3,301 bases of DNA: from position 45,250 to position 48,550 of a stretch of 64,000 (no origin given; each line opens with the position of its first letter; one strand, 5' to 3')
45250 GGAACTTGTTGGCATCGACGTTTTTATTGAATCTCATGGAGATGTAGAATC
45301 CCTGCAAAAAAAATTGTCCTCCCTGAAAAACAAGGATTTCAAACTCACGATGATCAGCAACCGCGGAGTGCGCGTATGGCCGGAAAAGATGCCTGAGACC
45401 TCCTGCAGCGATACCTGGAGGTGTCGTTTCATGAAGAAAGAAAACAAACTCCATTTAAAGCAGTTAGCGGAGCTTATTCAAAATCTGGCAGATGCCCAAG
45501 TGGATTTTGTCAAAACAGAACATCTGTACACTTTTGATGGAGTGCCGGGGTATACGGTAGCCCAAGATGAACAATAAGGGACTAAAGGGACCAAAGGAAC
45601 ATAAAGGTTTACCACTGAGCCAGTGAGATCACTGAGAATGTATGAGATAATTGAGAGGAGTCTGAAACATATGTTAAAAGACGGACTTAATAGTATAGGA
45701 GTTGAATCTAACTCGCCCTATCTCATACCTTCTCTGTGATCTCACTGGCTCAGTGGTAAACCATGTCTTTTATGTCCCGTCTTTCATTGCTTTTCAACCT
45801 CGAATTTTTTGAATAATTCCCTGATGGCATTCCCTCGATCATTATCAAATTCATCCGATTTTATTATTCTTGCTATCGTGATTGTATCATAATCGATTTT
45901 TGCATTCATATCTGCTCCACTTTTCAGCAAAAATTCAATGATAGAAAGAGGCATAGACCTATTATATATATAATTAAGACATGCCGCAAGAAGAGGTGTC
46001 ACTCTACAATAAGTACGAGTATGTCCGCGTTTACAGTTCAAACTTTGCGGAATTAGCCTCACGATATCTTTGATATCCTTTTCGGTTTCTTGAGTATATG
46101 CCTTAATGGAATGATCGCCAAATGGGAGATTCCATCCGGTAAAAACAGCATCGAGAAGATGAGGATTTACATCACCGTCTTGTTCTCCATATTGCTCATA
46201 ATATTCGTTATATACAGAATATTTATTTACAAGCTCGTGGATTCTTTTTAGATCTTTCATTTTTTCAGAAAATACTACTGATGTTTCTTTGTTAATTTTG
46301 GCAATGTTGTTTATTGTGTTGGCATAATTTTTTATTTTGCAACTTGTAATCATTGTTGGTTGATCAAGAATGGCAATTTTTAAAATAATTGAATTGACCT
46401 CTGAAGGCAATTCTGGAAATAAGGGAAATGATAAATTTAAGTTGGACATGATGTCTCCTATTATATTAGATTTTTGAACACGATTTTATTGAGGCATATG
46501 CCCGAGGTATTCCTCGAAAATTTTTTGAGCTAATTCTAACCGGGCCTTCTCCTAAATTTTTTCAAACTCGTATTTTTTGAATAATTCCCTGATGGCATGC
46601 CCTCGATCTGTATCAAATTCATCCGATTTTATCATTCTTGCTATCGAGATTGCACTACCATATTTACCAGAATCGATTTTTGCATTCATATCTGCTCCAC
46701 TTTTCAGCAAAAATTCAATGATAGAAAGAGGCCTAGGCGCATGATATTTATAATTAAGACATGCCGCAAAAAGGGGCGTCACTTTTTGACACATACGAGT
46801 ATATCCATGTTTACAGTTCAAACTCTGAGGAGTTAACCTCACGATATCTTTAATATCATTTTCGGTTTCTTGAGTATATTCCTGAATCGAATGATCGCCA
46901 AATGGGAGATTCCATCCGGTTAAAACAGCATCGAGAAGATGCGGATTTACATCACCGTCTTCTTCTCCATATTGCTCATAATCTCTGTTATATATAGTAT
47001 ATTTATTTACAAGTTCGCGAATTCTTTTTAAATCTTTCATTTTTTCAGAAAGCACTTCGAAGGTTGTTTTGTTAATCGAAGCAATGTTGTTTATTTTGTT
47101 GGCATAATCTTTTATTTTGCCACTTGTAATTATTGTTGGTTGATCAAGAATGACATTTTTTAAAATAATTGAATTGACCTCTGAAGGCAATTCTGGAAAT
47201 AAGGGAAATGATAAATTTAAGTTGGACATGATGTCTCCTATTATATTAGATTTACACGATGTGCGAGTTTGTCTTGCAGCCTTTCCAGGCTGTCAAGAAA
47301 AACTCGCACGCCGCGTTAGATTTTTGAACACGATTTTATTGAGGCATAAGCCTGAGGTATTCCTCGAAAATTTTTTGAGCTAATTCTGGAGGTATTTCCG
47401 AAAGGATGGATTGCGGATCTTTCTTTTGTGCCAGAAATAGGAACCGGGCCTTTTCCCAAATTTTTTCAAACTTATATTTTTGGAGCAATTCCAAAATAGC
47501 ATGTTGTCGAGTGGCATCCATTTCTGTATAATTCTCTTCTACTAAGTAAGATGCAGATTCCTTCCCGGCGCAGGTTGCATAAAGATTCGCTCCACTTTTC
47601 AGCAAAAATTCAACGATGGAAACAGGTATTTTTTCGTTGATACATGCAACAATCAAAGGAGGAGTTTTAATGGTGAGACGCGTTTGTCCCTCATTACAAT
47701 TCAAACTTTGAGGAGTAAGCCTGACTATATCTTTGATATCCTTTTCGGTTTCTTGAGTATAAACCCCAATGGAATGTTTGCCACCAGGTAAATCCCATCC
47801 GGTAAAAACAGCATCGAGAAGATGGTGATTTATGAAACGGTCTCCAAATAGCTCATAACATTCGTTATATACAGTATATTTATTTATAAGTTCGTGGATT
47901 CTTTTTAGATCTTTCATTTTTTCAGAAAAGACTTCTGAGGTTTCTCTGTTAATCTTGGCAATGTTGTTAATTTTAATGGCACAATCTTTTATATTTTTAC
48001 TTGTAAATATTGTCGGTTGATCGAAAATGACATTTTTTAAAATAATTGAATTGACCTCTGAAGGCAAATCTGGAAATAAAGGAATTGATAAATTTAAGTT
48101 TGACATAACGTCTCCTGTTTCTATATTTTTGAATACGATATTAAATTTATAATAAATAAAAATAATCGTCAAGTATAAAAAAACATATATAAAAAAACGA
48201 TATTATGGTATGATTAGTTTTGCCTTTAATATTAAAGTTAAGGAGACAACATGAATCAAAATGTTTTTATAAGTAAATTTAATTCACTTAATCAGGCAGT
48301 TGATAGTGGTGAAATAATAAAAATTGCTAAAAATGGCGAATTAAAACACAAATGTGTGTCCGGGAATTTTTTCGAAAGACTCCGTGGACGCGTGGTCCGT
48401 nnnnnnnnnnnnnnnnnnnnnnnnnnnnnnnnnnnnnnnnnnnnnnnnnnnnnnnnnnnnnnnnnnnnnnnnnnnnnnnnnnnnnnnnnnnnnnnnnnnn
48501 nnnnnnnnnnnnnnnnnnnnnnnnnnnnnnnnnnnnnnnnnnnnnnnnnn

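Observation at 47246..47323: Filled versus empty site: a 62-bp palindrome inserted with an 8-bp target-site duplication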

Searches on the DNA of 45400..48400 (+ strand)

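Call 19: search_rna_families(source=window, start=45400, end=48400, threshold=evalue, max_evalue=10)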
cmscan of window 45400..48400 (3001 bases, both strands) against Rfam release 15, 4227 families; matches with E-value up to 10: 3.
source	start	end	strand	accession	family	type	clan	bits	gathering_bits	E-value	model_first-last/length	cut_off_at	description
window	45850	45949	-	RF04329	snoMe18S-C1367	Gene; snRNA; snoRNA; CD-box;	-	21.4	101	0.9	1-110/110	no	Drosophila C/D box small nucleolar RNA snoMe18S-C1367 family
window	47256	47319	-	RF03823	mir-1814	Gene; miRNA;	-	16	90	9.1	1-70/70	no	mir-1814 microRNA precursor family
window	47142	47285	+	RF02374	YenS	Gene; sRNA;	-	15.2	80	3.8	1-169/169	no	Yersinia YenS sRNA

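Call 56: search_dna_similar(query=window:47254-47316:+, collection=plasmids, mode=distant, max_evalue=10, max_rows=15)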
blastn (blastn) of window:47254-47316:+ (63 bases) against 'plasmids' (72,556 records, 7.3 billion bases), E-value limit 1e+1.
Records with a match: 10; places in all: 10; records where one place covers at least 80% of the query: 0.
Best place of each record, by identity: 95-99% 2; 90-95% 5; 80-90% 3.
By first word of the organism name: Rhizobium 3; Mesorhizobium 1; Microvirga 1; Pantoea 1; Mycobacterium 1; Marinobacter 1; Limosilactobacillus 1; Agrobacterium 1.
By predicted mobility (MOB-suite, as given by PLSDB): non-mobilizable 6; conjugative 3; mobilizable 1.
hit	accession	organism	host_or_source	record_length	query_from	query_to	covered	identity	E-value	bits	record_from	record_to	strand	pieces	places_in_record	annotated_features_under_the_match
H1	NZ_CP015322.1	Mesorhizobium amorphae CCNWGS0123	Robinia pseudoacacia,cell culture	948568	11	44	54%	83.3%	5e+0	37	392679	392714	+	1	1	SET domain-containing protein-lysine N-methyltransferase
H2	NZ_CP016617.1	Microvirga ossetica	Vicia alpestris,cell culture,nodules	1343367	12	44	52%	84.8%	1e+0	38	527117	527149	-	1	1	none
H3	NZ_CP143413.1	Pantoea agglomerans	-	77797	17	49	52%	84.8%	1e+0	38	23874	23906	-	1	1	MFS transporter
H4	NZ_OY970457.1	Mycobacterium riyadhense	-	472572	16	41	41%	92.3%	4e-1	39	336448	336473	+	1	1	mobF: MobF family relaxase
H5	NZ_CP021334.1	Marinobacter salarius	pure culture,Lava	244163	13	37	40%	92.0%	1e+0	37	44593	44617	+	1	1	hypothetical protein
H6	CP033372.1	Limosilactobacillus fermentum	Cow,cell culture,Fresh milk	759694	29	51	37%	95.8%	5e+0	37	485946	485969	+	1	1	none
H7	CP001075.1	Rhizobium etli CIAT 652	-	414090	16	39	38%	91.7%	5e+0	36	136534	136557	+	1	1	putative adenylate cyclase protein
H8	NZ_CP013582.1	Rhizobium phaseoli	Phaseolus vulgaris,Whole ...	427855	16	39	38%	91.7%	5e+0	36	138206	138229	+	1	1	AAA family ATPase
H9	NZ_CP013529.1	Rhizobium phaseoli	Phaseolus vulgaris,Whole ...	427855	16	39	38%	91.7%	5e+0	36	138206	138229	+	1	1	AAA family ATPase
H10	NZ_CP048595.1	Agrobacterium tumefaciens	walnut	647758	42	63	35%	95.5%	5e+0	37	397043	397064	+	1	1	none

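Call 57: search_dna_similar(query=window:47254-47316:+, collection=phages, mode=distant, max_evalue=10, max_rows=15)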
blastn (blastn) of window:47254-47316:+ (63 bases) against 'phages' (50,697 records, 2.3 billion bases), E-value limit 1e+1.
Records with a match: 5; places in all: 5; records where one place covers at least 80% of the query: 0.
Best place of each record, by identity: >=99% 2; 95-99% 2; 90-95% 1.
By first word of the organism name: Listeria 2; Aeromonas 1; Dulem 1; bajarodmic 1.
By host as written in the record: Listeria monocytogenes 2; Aeromonas salmonicida 1; Propithecus coquereli 1; - 1.
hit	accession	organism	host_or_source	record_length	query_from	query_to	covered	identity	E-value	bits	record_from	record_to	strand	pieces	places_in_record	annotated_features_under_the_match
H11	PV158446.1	Aeromonas phage AsC4_1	Aeromonas salmonicida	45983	24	46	37%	91.3%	6e+0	34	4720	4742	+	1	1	hypothetical protein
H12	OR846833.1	Listeria phage LM 4-11-1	Listeria monocytogenes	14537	35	55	33%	95.2%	6e+0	35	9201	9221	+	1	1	record has no annotation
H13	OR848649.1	Listeria phage LM 4-14-1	Listeria monocytogenes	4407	35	55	33%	95.2%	6e+0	35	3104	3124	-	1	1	record has no annotation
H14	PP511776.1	Dulem virus 236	Propithecus coquereli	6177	22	39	29%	100.0%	6e+0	34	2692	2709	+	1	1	DNA pilot protein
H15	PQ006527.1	bajarodmic virus 410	Chaetodipus baileyi feces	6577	22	39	29%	100.0%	6e+0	34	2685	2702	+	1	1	DNA pilot protein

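Call 70: build_rna_model(alignment_id=A5, structure=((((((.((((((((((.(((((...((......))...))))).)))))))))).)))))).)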
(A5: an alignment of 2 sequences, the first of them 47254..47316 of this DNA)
Model R1 built from alignment A5 (2 sequences, 63 columns); structure: as given.
model positions 63; base pairs 23; branch points 0; effective number of sequences 2; information 0.617 bits per position. Calibrated on 0.2 Mb of random sequence (short: E-values are rough).
structure used (alignment columns):
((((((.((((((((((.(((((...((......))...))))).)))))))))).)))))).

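Call 71: search_with_rna_model(model_id=R1, source=window, filters=off, max_evalue=10, show_alignments=3)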
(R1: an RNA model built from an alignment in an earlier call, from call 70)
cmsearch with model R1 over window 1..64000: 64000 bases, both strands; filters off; matches with E-value up to 10: 8.
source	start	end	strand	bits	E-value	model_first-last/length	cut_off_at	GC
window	47254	47316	+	73.3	1.2e-17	1-63/63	no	0.54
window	47254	47316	-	68.6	2.5e-16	1-63/63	no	0.54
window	28584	28647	-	15.1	0.16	1-63/63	no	0.39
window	15706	15739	+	11.7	1.5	1-63/63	no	0.47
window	3136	3199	-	10.8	2.6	1-63/63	no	0.34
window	41784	41848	-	10.1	4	1-63/63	no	0.34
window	15707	15739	-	8.8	9.2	1-63/63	no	0.48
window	28585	28648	+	8.7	9.6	1-63/63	no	0.39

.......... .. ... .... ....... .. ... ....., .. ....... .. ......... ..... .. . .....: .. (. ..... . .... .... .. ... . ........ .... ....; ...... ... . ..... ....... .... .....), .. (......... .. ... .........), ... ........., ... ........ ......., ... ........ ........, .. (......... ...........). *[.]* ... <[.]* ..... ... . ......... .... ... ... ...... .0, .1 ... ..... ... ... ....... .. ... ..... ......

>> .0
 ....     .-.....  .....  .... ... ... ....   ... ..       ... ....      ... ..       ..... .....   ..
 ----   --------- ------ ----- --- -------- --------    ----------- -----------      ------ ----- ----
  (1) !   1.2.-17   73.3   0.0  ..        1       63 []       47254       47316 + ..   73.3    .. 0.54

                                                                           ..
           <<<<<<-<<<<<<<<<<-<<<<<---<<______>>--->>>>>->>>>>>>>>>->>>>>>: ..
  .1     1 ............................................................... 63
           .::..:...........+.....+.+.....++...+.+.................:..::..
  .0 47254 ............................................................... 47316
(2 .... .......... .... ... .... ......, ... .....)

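Call 72: search_with_rna_model(model_id=R1, sources=[L011, L012, L013, L009], filters=off, max_evalue=10)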
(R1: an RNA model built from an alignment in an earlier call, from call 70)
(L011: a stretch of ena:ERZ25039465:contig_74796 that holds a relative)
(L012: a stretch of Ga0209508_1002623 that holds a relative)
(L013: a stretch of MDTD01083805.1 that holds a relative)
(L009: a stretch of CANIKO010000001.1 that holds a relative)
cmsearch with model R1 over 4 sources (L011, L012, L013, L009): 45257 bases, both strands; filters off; matches with E-value up to 10: 12.
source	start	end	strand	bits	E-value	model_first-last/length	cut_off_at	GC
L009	3739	3809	+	17.4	0.027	1-63/63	no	0.45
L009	3738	3808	-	17.3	0.029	1-63/63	no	0.45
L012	10699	10753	+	13.7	0.28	1-63/63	no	0.47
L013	11317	11367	+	13.3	0.36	1-63/63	no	0.51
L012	10698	10755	-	10.9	1.7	1-63/63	no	0.47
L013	3249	3317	+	10.3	2.5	1-63/63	no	0.46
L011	3369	3424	-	9.6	3.8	1-63/63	no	0.45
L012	1325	1387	+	9.4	4.5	1-63/63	no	0.37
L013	13327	13367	+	9.3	4.6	1-63/63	no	0.54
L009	579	624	+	9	5.7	1-63/63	no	0.33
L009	4901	4950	+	8.7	6.9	1-63/63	no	0.28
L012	7871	7894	+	8.4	8.1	20-43/63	no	0.46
